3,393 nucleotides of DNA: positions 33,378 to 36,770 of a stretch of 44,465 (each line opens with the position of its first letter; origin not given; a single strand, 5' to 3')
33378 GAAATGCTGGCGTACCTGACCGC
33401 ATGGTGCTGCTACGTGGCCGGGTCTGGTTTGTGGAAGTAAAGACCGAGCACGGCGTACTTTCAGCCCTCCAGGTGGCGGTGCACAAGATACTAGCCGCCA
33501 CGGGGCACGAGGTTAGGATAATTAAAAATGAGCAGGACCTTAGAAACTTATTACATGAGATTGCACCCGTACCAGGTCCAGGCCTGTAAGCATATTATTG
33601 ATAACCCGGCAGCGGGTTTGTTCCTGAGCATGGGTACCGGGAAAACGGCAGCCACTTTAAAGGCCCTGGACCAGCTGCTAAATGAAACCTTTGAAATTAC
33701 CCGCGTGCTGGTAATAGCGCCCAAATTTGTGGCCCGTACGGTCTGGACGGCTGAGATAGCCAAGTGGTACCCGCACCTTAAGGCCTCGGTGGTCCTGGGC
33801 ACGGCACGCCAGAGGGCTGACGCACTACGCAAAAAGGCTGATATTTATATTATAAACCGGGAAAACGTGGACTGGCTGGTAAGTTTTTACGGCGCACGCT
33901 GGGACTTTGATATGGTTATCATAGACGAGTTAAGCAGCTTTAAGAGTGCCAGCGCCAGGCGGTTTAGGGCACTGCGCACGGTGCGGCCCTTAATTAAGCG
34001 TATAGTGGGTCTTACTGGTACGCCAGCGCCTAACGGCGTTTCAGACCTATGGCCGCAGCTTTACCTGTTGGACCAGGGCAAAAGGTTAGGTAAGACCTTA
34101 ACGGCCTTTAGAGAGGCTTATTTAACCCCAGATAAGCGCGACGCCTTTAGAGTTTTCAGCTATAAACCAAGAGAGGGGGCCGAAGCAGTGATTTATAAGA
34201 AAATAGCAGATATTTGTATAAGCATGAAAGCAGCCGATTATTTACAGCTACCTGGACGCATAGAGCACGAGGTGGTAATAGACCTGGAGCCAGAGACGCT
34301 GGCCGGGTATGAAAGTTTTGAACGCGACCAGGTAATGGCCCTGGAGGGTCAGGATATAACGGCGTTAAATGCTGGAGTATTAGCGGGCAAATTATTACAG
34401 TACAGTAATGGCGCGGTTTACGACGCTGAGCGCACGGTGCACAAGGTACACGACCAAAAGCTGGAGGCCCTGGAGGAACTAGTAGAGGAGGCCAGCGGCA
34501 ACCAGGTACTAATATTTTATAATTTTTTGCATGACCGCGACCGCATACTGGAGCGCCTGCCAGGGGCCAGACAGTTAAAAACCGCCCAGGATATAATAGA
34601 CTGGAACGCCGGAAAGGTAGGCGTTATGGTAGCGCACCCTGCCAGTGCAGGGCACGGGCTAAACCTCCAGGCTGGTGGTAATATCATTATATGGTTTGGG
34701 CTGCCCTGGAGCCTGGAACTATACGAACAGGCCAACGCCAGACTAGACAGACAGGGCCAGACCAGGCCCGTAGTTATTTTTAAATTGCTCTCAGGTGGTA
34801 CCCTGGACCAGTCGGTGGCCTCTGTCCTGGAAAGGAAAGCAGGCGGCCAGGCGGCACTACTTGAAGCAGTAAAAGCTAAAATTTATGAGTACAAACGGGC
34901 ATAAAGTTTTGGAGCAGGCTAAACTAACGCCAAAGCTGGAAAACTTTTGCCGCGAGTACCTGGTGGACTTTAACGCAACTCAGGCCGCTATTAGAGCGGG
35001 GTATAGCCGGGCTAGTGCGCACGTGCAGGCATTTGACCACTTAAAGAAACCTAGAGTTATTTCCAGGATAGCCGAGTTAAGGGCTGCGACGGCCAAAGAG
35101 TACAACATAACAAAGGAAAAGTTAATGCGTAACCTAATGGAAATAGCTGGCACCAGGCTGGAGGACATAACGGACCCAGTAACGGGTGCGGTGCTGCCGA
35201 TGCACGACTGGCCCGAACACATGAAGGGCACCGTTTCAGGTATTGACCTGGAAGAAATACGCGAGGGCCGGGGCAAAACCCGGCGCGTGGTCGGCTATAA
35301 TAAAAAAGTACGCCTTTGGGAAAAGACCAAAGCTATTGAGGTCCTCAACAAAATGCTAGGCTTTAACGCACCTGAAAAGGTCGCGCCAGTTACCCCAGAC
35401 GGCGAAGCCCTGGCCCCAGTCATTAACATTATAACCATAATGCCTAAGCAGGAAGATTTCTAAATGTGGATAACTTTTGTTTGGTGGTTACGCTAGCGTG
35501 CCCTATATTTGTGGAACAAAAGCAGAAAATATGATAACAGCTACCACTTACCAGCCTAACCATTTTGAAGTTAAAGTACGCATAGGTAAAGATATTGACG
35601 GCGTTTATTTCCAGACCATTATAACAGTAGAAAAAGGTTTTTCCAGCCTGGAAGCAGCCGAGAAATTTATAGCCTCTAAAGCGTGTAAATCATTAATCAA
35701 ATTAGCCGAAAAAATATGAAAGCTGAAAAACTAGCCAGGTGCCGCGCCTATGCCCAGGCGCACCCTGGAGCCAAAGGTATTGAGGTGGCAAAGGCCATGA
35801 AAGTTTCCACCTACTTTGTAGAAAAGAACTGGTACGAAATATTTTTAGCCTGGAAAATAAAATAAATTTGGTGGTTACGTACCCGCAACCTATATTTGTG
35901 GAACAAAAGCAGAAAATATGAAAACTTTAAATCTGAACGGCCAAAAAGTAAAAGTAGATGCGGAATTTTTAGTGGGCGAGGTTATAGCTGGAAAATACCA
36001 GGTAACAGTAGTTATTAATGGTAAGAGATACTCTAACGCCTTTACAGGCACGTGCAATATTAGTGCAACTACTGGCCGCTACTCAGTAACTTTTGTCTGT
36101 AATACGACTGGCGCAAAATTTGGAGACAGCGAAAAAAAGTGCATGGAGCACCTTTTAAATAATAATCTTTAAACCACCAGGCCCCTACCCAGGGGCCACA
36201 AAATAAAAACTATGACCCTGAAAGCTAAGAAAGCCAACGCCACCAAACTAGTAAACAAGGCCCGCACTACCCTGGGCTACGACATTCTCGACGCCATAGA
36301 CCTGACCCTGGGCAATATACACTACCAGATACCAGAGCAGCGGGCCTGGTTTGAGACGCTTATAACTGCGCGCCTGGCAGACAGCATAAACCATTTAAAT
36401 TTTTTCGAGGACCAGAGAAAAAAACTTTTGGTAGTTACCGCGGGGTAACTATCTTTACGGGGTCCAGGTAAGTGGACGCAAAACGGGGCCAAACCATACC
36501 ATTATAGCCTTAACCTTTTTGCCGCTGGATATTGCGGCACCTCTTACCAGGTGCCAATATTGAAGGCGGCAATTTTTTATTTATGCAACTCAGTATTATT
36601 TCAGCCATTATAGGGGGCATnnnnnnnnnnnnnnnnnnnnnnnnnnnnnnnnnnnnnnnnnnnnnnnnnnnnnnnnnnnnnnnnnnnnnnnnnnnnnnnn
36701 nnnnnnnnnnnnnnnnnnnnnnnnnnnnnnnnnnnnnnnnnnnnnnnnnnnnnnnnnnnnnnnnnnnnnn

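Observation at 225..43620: Ten near-identical ~50-nt promoter+leader cassettes define a phage regulon and correct seven ORF starts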

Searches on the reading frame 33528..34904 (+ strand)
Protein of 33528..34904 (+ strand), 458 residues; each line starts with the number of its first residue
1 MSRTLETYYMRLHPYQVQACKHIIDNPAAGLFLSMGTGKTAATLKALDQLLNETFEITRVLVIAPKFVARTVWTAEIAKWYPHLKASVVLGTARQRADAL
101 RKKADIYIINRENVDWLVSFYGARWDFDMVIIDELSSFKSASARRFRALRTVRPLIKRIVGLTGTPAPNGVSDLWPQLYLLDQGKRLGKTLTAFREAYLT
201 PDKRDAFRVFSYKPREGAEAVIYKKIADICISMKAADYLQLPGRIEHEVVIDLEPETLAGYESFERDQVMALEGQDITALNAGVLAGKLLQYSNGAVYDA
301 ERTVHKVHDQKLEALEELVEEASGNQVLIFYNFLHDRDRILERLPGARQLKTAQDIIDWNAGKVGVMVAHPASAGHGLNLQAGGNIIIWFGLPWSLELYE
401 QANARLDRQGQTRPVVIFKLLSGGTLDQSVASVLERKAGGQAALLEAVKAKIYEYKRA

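Call 10: search_protein_families(library=phrogs, max_evalue=0.001, proteins=[window:33528-34904:+])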
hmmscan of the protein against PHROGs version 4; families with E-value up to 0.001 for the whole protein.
window:33528-34904:+ (458 aa): 7 families
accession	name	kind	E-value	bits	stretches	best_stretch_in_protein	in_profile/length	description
phrog_62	-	DNA, RNA and nucleotide metabolism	6.6e-160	535.4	1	10-457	695-1145/1881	DNA helicase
phrog_11354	-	unknown function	8.1e-41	139.4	1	351-454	9-114/116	-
phrog_29996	-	unknown function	1.3e-14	54.2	2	10-204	722-911/1189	-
phrog_16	-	DNA, RNA and nucleotide metabolism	3.5e-11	43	1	10-406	271-583/986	DNA helicase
phrog_23807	-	unknown function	1.2e-07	31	1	361-428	585-652/1053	-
phrog_11801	-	other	4.2e-06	25.2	0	359-438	1407-1486/2269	DNA methyltransferase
phrog_1685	-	unknown function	0.00025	19.3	0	358-439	1462-1543/2278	-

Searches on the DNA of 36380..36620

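Call 55: search_rna_families(source=window, start=36380, end=36620, threshold=evalue, max_evalue=1)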
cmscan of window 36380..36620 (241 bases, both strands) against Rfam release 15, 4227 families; matches with E-value up to 1: 0.
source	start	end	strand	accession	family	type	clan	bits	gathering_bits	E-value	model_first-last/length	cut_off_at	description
